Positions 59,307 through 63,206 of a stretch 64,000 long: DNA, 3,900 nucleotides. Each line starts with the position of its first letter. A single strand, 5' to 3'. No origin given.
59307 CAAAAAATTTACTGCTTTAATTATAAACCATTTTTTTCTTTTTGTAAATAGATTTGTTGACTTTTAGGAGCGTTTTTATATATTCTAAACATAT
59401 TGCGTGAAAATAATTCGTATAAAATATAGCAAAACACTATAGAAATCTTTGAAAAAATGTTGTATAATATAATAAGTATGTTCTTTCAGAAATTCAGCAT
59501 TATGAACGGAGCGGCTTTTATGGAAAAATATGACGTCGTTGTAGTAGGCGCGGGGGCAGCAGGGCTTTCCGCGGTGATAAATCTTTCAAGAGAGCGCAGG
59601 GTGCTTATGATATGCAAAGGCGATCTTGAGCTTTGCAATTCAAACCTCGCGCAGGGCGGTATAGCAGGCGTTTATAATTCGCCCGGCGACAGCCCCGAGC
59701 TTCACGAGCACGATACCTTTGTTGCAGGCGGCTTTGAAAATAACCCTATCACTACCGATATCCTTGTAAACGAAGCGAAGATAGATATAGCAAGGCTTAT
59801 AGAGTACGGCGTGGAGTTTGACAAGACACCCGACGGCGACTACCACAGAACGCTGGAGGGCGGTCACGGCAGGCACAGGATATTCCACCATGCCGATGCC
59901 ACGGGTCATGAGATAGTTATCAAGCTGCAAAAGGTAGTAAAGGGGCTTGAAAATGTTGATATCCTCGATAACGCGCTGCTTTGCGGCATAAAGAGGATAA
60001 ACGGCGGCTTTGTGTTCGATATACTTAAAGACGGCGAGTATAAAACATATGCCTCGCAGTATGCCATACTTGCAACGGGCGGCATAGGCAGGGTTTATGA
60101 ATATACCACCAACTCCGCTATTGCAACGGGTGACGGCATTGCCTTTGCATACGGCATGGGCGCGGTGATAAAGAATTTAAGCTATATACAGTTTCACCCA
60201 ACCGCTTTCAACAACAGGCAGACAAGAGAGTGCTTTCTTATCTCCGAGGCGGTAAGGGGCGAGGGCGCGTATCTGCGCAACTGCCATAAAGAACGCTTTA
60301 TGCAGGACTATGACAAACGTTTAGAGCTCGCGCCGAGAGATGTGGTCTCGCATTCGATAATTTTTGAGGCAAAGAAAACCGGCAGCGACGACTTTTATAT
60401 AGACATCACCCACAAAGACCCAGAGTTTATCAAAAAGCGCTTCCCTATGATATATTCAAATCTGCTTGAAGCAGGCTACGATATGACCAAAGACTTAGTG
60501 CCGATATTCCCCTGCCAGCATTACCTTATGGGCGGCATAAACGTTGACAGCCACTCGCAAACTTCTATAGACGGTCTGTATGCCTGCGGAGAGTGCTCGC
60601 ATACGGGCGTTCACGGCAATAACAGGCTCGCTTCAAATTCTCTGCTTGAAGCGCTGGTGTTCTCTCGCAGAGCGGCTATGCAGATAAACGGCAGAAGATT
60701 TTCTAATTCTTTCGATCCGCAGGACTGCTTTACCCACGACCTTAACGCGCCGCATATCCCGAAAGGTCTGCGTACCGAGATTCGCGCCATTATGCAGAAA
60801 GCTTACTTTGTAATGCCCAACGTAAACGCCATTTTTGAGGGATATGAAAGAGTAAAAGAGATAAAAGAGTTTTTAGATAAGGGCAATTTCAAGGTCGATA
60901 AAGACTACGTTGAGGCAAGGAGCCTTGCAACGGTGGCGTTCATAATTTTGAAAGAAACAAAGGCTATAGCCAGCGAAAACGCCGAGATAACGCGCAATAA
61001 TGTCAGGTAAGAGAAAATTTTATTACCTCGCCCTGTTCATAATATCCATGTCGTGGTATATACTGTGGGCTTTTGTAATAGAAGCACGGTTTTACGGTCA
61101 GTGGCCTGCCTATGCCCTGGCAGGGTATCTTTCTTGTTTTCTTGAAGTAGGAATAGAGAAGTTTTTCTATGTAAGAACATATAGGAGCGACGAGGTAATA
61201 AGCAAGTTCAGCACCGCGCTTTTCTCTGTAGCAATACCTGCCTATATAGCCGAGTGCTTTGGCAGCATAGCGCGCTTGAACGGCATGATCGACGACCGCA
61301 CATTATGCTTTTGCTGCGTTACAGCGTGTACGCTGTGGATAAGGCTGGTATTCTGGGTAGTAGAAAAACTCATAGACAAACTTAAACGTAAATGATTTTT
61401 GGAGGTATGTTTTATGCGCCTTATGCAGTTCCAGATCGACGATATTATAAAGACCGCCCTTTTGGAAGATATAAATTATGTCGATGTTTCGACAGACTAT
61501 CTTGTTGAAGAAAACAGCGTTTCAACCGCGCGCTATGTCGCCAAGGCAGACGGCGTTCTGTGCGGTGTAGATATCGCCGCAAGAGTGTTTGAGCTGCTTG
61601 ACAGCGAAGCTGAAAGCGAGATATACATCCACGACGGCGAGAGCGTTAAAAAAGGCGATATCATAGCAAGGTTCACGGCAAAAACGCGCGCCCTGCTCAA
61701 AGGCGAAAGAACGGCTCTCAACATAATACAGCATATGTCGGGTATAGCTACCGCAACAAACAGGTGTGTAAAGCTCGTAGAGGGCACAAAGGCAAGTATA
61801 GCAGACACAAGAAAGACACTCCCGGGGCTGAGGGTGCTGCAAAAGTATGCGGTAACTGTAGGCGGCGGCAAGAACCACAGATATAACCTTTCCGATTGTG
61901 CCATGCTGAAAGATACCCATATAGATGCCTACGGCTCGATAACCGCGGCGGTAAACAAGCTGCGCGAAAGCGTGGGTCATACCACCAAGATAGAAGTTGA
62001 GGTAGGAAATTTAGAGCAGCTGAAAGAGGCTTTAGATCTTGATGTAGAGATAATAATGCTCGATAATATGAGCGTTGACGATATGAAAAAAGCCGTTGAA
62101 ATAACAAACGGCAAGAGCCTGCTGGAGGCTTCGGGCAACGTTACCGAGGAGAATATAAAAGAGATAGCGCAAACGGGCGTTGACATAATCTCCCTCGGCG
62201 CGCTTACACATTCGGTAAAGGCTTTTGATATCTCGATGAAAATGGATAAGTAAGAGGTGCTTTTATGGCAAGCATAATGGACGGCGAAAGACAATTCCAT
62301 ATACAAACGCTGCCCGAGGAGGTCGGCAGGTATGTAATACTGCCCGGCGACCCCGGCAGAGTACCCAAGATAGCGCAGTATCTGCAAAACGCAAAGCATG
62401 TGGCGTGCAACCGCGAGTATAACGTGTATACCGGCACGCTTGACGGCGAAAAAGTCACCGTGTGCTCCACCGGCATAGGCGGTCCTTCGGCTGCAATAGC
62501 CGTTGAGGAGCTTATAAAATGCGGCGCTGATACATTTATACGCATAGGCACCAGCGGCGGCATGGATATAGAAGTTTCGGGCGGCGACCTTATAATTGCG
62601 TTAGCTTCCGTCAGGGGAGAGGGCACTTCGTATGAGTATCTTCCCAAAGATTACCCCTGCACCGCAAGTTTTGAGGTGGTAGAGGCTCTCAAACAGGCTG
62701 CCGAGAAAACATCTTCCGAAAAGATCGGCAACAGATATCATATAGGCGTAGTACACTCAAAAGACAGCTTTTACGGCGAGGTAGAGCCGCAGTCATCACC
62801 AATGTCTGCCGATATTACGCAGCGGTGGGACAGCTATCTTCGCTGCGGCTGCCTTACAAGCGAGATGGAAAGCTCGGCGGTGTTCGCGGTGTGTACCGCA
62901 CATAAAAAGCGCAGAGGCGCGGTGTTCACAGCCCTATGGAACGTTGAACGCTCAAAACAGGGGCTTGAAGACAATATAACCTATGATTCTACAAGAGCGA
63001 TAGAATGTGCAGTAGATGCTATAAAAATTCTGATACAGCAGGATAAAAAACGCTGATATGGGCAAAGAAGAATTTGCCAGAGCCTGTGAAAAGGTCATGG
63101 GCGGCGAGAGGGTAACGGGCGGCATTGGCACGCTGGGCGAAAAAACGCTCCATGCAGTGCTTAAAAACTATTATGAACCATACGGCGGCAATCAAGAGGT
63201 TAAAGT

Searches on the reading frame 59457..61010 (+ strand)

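Call 66: search_protein_families(library=pfam, proteins=[window:59457-61010:+], max_evalue=0.001)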
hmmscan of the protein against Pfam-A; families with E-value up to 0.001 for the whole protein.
window:59457-61010:+ (517 aa): 4 families
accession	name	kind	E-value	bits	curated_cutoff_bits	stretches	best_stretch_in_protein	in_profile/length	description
PF00890.30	FAD_binding_2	-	6.5e-78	263.2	20.4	1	26-396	1-414/414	FAD binding domain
PF07992.20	Pyr_redox_2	-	8.9e-11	42.2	26.1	1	25-209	1-109/291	Pyridine nucleotide-disulphide oxidoreductase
PF03486.20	HI0933_like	-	1.4e-05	25.2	50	0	26-55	2-32/244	HI0933-like protein Rossmann domain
PF01266.30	DAO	-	1.6e-05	25.1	27.9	1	26-98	1-58/353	FAD dependent oxidoreductase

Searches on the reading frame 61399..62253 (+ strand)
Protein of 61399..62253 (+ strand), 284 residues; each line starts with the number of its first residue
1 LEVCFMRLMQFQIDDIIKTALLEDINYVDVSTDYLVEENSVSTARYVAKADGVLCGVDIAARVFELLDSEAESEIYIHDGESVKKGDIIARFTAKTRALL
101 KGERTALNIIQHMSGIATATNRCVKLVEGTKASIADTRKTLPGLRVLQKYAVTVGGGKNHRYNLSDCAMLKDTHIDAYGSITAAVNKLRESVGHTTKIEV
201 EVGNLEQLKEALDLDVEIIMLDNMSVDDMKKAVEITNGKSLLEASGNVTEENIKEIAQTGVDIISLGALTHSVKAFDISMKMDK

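Call 66: search_protein_families(library=pfam, proteins=[window:61399-62253:+], max_evalue=0.001)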
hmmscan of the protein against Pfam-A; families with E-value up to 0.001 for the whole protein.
window:61399-62253:+ (284 aa): 2 families
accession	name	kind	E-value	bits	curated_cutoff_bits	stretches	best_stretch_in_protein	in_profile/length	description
PF01729.25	QRPTase_C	-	6.8e-65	218.4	23.1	1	116-281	1-169/169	Quinolinate phosphoribosyl transferase, C-terminal domain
PF02749.22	QRPTase_N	-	1.2e-21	77.2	27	1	29-114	1-82/82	Quinolinate phosphoribosyl transferase, N-terminal domain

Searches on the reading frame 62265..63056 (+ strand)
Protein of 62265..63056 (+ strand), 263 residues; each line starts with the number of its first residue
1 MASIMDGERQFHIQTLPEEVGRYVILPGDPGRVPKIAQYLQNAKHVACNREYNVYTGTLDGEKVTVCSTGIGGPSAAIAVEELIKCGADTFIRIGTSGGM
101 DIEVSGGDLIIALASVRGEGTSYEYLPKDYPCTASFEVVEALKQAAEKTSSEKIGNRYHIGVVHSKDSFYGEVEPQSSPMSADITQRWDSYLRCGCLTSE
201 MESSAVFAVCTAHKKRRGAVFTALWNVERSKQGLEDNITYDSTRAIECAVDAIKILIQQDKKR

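Call 66: search_protein_families(library=pfam, proteins=[window:62265-63056:+], max_evalue=0.001)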
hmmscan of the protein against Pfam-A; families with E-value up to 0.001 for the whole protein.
window:62265-63056:+ (263 aa): 1 family
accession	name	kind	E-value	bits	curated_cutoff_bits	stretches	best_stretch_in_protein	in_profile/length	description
PF01048.26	PNP_UDP_1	-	6.5e-37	127.6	25.1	1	22-220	1-193/233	Phosphorylase superfamily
